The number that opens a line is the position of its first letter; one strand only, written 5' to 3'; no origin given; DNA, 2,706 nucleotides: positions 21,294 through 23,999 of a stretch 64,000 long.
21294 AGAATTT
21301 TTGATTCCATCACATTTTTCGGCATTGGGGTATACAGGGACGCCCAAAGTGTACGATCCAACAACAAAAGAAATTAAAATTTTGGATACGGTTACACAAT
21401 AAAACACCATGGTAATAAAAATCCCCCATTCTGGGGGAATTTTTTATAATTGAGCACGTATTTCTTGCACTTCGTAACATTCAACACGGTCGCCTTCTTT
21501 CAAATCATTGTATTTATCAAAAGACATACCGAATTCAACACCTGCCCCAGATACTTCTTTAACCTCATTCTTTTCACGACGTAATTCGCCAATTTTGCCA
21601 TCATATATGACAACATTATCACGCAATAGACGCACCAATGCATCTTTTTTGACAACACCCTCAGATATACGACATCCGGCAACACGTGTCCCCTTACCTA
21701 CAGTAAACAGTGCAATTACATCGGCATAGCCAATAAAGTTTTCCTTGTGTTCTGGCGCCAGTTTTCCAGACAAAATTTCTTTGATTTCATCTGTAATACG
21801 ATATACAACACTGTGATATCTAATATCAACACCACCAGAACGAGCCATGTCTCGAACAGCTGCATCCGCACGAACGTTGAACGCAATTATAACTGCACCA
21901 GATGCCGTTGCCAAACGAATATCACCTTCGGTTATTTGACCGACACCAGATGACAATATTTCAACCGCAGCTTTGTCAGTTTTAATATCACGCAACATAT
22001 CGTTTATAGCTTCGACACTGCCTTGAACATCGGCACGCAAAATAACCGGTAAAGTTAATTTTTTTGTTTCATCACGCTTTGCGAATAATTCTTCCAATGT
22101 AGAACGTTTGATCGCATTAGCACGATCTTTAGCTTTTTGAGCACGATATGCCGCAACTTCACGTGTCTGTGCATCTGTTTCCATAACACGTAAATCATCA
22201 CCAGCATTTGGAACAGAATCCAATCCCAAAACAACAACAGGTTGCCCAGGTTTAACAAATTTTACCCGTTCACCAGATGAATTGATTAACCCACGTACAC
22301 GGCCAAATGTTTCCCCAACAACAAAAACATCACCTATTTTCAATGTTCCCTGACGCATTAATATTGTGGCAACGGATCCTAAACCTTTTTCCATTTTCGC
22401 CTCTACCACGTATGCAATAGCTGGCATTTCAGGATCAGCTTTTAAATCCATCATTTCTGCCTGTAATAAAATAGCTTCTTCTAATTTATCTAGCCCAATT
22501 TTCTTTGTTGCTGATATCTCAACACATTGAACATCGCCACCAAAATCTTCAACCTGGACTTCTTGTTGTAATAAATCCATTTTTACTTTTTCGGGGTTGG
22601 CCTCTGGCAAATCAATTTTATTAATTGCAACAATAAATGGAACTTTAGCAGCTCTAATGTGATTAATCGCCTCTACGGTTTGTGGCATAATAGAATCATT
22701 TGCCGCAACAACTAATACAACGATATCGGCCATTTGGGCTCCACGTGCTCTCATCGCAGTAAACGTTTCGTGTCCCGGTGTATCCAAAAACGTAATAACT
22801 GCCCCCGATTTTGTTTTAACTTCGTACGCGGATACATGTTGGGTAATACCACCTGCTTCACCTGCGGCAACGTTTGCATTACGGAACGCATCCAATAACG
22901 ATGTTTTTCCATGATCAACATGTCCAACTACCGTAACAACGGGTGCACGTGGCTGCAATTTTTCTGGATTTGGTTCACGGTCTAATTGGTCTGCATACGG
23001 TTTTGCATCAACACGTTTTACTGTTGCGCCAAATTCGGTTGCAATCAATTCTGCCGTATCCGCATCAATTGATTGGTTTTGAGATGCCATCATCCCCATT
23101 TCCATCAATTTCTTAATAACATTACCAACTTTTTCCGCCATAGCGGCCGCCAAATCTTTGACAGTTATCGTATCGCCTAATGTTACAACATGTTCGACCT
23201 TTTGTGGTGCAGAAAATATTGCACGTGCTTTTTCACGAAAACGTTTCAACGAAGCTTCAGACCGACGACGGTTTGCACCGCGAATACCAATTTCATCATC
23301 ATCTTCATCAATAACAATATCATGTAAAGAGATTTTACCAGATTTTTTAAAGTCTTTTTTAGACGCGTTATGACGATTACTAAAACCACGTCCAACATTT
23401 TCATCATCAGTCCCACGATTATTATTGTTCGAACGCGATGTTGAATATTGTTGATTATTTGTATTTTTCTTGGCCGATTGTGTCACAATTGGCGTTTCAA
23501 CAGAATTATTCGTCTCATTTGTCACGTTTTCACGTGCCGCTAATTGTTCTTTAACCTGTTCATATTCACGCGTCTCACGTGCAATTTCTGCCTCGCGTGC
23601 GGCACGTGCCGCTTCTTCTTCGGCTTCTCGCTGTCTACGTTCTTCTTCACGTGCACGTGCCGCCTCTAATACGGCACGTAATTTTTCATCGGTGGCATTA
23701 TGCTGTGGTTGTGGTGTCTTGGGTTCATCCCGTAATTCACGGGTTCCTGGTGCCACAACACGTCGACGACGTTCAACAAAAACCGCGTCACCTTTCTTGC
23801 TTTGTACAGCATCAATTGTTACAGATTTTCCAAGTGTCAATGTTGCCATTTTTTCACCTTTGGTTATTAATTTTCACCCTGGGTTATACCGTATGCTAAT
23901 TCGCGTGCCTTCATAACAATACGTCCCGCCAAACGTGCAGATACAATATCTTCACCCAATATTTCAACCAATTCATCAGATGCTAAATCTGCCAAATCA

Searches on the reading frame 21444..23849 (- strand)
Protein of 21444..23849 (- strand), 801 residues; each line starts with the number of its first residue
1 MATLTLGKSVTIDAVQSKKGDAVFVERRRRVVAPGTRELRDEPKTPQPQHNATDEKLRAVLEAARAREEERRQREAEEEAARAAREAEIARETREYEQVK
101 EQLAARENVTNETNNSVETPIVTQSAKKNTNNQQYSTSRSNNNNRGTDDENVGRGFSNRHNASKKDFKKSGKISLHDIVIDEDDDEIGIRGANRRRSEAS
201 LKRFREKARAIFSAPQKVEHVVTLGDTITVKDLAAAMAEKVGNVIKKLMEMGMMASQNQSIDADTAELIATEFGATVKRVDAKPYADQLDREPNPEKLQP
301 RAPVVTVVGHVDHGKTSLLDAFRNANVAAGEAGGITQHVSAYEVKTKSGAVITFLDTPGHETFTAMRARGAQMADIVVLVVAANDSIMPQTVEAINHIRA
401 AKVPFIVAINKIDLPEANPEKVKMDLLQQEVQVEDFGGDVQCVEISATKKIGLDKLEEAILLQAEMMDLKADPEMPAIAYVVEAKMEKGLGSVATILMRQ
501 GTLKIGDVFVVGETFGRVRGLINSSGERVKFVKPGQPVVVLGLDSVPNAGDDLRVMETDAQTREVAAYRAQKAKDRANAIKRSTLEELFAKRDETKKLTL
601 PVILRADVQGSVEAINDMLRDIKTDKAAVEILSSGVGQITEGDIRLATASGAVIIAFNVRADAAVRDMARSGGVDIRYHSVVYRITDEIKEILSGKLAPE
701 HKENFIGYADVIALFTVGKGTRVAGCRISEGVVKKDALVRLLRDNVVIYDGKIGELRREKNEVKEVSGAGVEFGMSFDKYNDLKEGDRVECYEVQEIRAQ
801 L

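Call 20: search_protein_families(library=pfam, proteins=[window:21444-23849:-], max_evalue=0.001)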
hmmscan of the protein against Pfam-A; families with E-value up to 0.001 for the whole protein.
window:21444-23849:- (801 aa): 13 families
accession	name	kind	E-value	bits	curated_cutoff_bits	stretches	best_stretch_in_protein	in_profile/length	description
PF11987.13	IF-2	-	5.6e-37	126.7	27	1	576-690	3-117/117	Translation-initiation factor 2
PF00009.33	GTP_EFTU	-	3.8e-33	115.1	26.5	1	304-461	5-183/188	Elongation factor Tu GTP binding domain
PF22042.2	EF-G_D2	-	1.5e-20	73.6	27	1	476-555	1-83/84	Elongation factor G domain 2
PF04760.21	IF2_N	-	1.1e-15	57.6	25.3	1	226-275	2-52/53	Translation initiation factor IF-2, N-terminal region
PF01926.29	MMR_HSR1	-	4.7e-12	46.5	21.9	1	305-411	2-113/113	50S ribosome-binding GTPase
PF02421.24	FeoB_N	-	4.6e-08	33.2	27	1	305-460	3-156/156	Ferrous iron transport protein B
PF00071.28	Ras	-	4.5e-07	30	21.6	1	306-458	3-154/162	Ras family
PF03144.31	GTP_EFTU_D2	-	3.7e-06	27.7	30.3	1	722-787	2-70/73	Elongation factor Tu domain 2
PF08477.19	Roc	-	4.9e-06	27.2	27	1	305-413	2-119/119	Ras of Complex, Roc, domain of DAPkinase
PF00025.27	Arf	-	6.8e-05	22.9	22.3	1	307-456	19-166/174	ADP-ribosylation factor family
PF09439.16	SRPRB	-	0.00012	22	25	1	302-432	3-139/178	Signal recognition particle receptor beta subunit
PF00350.29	Dynamin_N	-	0.00016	22.2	27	0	328-407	79-163/168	Dynamin family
PF03193.22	RsgA_GTPase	-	0.00033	20.9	30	0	374-460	23-104/174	RsgA GTPase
